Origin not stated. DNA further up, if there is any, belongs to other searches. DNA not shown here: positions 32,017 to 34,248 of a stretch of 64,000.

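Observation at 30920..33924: Second copy of the barrel-plus-twin-lipoprotein module, directly upstream of the 42-heme cytochrome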

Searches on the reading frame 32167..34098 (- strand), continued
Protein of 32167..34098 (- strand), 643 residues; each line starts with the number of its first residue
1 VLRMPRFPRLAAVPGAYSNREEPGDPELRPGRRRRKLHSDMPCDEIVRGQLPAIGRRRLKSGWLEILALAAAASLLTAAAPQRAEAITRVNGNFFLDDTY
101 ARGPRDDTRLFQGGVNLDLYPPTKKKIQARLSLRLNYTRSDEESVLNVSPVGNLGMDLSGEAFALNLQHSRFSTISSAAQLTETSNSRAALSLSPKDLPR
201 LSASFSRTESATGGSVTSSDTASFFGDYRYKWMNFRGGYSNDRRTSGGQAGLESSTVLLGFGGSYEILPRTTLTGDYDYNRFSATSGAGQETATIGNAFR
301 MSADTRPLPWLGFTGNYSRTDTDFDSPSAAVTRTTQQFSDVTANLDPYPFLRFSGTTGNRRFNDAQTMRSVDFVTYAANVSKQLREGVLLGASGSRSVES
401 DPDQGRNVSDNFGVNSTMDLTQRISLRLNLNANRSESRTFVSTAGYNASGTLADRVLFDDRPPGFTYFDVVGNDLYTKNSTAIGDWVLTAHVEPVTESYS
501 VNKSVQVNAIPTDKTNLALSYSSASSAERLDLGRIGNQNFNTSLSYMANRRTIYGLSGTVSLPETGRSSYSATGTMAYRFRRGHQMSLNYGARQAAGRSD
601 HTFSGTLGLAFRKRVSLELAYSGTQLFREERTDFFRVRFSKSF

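Call 83: find_encoding_contigs(protein=P0021, flank=10000, max_places=1)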
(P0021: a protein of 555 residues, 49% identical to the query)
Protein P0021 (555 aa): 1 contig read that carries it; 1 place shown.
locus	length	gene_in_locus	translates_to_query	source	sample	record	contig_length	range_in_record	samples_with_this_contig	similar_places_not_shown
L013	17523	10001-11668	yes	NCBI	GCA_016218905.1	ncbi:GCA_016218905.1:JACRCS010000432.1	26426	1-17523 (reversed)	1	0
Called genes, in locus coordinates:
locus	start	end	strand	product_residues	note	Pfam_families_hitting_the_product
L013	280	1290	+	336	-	PF17170:DUF5128 (faint), PF01436:NHL (faint), PF08450:SGL (faint), PF24684:Vgb_lyase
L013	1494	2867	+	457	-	PF22113:Mtrc-MtrF_II-IV_dom (faint), PF14522:Cytochrome_C7 (faint), PF09699:Paired_CXXCH_1 (faint), PF14537:Cytochrom_c3_2 (faint)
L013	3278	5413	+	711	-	PF07676:PD40 (faint), PF26549:Tricorn_N, PF26550:Tricorn_2nd (faint)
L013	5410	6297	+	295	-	PF01436:NHL (faint)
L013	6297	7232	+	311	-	PF25021:TEN_NHL (faint), PF08450:SGL (faint), PF01436:NHL (faint)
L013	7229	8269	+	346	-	PF09699:Paired_CXXCH_1 (faint), PF14522:Cytochrome_C7 (faint), PF22113:Mtrc-MtrF_II-IV_dom (faint)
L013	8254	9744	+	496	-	PF14522:Cytochrome_C7 (faint), PF14537:Cytochrom_c3_2 (faint), PF22113:Mtrc-MtrF_II-IV_dom (weak), PF09699:Paired_CXXCH_1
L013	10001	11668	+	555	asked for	-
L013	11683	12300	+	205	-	-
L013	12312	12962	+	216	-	-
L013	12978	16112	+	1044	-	-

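Call 89: find_encoding_contigs(protein=P0293, flank=10000, max_places=2)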
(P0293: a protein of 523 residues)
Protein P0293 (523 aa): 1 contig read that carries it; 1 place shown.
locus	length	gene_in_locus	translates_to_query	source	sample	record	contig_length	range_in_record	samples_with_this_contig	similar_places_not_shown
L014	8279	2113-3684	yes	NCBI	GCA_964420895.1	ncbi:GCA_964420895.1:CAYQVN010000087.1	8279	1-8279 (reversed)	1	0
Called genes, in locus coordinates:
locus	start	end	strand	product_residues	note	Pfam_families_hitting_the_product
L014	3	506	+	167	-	?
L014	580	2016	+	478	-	PF09699:Paired_CXXCH_1 (weak), PF14522:Cytochrome_C7 (faint), PF22113:Mtrc-MtrF_II-IV_dom (faint), PF14537:Cytochrom_c3_2 (faint), PF09699:Paired_CXXCH_1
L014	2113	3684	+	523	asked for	-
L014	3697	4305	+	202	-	-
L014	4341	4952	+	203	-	-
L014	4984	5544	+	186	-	PF13435:Cytochrome_C554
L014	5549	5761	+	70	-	-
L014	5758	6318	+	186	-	PF14522:Cytochrome_C7 (faint), PF14537:Cytochrom_c3_2 (faint), PF13435:Cytochrome_C554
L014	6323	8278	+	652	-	?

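Call 90: find_encoding_contigs(protein=P0369, flank=10000, max_places=2)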
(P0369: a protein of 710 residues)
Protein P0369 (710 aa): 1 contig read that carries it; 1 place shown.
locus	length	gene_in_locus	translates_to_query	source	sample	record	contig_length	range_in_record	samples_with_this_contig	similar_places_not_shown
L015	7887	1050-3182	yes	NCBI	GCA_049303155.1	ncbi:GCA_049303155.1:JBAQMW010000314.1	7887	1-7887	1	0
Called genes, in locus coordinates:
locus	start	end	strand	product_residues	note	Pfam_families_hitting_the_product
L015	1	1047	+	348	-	PF21783:YNCE (faint), PF01731:Arylesterase (faint), PF10282:Lactonase (faint), PF01436:NHL (faint)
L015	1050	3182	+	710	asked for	-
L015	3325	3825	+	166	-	-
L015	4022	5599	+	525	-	PF05643:GNA1162-like (weak)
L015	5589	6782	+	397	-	PF14522:Cytochrome_C7 (faint), PF22113:Mtrc-MtrF_II-IV_dom (faint), PF09699:Paired_CXXCH_1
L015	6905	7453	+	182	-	PF00672:HAMP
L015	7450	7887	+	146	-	?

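Call 96: fold_search(model_id=the predicted structure, library=viral)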
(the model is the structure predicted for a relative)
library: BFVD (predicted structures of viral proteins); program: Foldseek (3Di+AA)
matches with E <= 10: 271; with E <= 0.001: 3
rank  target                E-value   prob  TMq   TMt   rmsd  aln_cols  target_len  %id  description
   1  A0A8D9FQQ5            1.8e-07  1.00  0.32  0.25  19.6       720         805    7  TonB-dependent receptor SusC [uncultured marine phage]
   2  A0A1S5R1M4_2          9.7e-05  0.99  0.20  0.14  37.2       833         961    6  Putative tail fiber protein [Pseudomonas phage phiPMW]
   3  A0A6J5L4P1            8.8e-04  1.00  0.17  0.22  21.1       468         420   13  OmpC Outer membrane protein (Porin) [uncultured Caudovirales phage]
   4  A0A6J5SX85            3.3e-03  1.00  0.17  0.34  19.8       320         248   11  DUF481 domain-containing protein [uncultured Caudovirales phage]
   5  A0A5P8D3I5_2          3.3e-03  0.80  0.15  0.12  34.8       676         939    8  (no name in the UniProt tables at hand)
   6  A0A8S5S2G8            4.3e-03  1.00  0.20  0.20  21.1       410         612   10  Phosphate-selective porin O and P [Siphoviridae sp. ctBLh2]
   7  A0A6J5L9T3            4.5e-03  0.41  0.12  0.11  49.8       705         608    7  Autotransporter beta-domain containing protein [uncultured Caudovirales phage]
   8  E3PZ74                4.7e-03  1.00  0.08  0.07   4.6        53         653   32  Structural, host-like protein [Roseovarius sp. 217 phage 1]
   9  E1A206                1.4e-02  0.97  0.14  0.29  21.8       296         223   11  Outer membrane protein [Aeromonas phage phiAS5]
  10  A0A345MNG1            1.5e-02  0.99  0.20  0.29  23.1       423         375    9  (no name in the UniProt tables at hand)
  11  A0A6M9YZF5            1.8e-02  0.44  0.17  0.13  50.9       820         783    8  (no name in the UniProt tables at hand)
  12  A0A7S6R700            3.6e-02  1.00  0.08  0.12   4.8        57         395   23  Tail fiber protein [Rhizobium phage Pasto]
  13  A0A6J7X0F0            4.1e-02  0.97  0.13  0.28  17.4       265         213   12  Uncharacterized protein [uncultured Caudovirales phage]
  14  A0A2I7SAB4            4.2e-02  0.99  0.21  0.33  13.3       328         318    7  (no name in the UniProt tables at hand)
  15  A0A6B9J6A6            4.8e-02  0.99  0.08  0.03  17.1       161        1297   14  Putative phage tail fibre N-terminal domain-containing protein [Erwinia phage Hena1]
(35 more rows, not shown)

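Call 103: find_related_loci(query=A1, collection=metagenome_contigs, flank=7000)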
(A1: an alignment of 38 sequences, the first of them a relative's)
Query A1 (585 aa) in metagenome_contigs; peptide patterns used: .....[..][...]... (x = any residue, [..] = any of these).
164 stretches matched a pattern; 6 encode a relative of the query (tblastn E <= 1e-3); 6 distinct loci.
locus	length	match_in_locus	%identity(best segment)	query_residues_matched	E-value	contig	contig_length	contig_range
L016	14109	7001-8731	49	8-585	4e-178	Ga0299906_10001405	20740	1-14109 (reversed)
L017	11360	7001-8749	47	7-585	1e-154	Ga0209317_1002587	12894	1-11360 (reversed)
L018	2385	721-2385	42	6-535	2e-140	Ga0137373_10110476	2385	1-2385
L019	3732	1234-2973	40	7-585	1e-125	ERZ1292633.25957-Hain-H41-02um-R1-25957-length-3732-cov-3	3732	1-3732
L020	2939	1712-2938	46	7-420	8e-118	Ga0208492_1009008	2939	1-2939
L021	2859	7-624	50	380-585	6e-55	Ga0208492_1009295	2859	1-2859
